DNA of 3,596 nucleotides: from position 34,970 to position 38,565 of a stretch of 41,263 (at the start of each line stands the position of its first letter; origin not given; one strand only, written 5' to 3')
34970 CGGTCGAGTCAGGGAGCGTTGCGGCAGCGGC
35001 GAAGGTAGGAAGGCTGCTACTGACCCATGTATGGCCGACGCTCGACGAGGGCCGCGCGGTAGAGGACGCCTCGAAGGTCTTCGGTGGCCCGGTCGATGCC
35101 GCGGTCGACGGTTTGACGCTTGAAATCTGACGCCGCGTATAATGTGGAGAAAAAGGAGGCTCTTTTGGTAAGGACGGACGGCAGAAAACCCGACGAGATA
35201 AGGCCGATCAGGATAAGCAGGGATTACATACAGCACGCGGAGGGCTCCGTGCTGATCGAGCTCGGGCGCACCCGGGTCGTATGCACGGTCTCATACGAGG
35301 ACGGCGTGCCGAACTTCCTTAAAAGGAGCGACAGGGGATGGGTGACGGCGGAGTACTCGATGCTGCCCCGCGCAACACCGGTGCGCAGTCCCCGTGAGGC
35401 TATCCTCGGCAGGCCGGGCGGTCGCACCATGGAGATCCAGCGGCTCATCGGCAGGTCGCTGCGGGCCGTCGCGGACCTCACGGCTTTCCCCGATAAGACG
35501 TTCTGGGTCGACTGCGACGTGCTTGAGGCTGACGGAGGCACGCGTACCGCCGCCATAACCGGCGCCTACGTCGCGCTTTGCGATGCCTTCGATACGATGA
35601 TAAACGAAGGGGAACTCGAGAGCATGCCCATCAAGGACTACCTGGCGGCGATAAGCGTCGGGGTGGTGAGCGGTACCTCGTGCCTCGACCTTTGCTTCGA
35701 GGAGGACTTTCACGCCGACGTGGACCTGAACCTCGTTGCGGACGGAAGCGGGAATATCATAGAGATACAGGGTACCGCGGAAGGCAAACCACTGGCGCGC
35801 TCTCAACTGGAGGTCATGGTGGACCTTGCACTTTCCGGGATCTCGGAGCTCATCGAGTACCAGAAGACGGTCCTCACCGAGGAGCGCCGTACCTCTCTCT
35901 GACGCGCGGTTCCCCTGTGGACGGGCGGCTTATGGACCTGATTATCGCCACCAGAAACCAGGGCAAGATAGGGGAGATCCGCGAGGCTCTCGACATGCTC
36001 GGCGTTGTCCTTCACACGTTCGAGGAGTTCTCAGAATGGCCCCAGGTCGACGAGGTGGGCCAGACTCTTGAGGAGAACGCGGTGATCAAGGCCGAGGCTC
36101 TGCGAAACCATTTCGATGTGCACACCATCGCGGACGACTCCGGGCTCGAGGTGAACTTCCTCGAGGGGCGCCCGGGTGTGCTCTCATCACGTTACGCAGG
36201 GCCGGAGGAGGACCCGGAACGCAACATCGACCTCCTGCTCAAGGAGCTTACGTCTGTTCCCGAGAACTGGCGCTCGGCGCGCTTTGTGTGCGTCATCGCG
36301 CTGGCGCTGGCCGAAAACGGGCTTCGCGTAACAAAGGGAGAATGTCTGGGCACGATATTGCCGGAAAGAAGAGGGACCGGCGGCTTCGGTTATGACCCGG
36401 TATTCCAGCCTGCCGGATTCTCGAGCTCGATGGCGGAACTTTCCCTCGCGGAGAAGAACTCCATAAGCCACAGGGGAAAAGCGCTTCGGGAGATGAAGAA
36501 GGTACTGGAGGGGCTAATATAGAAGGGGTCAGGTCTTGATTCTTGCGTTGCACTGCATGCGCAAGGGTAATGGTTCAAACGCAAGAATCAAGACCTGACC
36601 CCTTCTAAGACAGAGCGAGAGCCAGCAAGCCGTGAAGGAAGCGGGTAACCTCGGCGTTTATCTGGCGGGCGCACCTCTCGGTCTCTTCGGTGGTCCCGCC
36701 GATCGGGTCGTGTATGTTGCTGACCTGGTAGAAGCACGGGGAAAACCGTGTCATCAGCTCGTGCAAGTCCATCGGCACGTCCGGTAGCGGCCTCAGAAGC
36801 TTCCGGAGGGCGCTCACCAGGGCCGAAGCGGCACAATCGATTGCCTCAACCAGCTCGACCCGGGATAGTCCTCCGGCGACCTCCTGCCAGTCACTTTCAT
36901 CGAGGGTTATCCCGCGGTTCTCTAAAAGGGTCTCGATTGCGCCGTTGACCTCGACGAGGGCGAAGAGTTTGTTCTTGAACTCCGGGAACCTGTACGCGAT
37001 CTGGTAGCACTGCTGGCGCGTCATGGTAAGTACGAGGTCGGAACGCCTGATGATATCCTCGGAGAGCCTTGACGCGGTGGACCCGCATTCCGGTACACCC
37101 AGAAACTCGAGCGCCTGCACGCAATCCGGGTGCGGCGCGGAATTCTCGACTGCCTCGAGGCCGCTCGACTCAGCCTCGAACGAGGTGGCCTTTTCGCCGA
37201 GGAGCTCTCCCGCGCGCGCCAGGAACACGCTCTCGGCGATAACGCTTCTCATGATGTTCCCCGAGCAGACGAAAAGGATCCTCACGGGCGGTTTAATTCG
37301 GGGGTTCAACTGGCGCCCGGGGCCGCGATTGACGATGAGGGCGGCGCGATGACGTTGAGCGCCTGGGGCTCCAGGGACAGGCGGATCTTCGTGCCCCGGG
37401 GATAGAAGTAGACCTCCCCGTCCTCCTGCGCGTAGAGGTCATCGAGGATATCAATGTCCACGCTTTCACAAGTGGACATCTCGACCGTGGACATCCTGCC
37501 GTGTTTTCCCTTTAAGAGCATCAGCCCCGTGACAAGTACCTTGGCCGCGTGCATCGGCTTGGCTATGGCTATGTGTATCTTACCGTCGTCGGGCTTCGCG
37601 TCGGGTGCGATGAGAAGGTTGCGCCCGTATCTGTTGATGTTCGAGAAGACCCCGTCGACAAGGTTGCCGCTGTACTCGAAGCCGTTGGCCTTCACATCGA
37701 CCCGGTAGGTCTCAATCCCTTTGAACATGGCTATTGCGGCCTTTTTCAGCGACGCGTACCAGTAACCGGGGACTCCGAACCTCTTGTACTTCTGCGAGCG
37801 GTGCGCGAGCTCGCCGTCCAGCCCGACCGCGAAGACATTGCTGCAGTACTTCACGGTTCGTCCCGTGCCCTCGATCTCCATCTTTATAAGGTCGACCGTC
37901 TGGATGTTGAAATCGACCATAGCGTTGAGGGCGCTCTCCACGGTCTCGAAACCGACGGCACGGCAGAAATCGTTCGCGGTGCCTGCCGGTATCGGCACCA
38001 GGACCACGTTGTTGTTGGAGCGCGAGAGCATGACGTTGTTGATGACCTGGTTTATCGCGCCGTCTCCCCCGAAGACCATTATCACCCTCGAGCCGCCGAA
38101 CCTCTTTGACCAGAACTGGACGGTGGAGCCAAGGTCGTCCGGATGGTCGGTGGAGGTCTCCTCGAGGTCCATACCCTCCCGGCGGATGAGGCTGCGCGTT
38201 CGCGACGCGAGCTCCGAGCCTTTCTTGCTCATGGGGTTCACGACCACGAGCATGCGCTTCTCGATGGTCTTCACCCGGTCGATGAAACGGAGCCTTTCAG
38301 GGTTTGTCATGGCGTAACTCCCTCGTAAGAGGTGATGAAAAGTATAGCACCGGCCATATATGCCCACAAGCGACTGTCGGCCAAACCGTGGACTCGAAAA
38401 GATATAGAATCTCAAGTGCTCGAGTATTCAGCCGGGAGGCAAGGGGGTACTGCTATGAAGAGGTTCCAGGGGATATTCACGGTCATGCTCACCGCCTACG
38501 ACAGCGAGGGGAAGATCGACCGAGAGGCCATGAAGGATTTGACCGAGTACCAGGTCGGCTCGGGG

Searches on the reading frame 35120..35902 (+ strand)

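Call 56: search_protein_families(library=pfam, proteins=[window:35120-35902:+])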
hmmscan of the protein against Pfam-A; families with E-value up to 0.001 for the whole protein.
window:35120-35902:+ (260 aa): 2 families
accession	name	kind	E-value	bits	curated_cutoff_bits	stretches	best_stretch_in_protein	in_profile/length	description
PF01138.27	RNase_PH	-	9.1e-30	104.2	25.5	1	26-156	1-127/130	3' exoribonuclease family, domain 1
PF03725.20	RNase_PH_C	-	3e-09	37.1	20.8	1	173-239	1-66/67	3' exoribonuclease family, domain 2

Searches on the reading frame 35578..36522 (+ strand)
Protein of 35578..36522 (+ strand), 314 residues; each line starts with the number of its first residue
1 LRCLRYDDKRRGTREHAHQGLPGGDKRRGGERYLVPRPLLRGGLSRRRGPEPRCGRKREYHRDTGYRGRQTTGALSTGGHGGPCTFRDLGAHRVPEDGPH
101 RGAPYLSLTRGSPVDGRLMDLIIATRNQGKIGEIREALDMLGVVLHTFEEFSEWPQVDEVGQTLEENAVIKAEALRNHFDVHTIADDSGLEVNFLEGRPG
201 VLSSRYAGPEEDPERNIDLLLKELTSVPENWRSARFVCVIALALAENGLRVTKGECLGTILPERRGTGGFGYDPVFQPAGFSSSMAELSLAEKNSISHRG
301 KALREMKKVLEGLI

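Call 56: search_protein_families(library=pfam, proteins=[window:35578-36522:+])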
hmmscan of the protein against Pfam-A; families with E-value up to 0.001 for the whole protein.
window:35578-36522:+ (314 aa): 1 family
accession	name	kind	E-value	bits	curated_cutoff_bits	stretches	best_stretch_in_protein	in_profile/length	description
PF01725.21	Ham1p_like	-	4.6e-59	199.9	22.5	1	121-308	1-185/186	Ham1 family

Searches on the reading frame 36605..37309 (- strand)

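Call 56: search_protein_families(library=pfam, proteins=[window:36605-37309:-])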
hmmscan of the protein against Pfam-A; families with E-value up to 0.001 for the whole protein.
window:36605-37309:- (234 aa): 1 family
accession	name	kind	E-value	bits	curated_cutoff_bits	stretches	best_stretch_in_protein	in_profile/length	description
PF01451.26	LMWPc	-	9.8e-17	61.9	23.2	1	11-120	1-109/144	Low molecular weight phosphotyrosine protein phosphatase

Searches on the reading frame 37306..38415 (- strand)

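Call 56: search_protein_families(library=pfam, proteins=[window:37306-38415:-])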
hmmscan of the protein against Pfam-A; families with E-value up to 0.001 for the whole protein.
window:37306-38415:- (369 aa): 2 families
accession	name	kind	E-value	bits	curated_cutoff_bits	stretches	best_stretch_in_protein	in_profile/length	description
PF00781.29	DAGK_cat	-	8.3e-19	67.9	23.6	1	54-179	1-125/125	Diacylglycerol kinase catalytic domain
PF19279.4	YegS_C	-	9.1e-17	61.7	27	1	196-356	4-157/158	YegS C-terminal NAD kinase beta sandwich-like domain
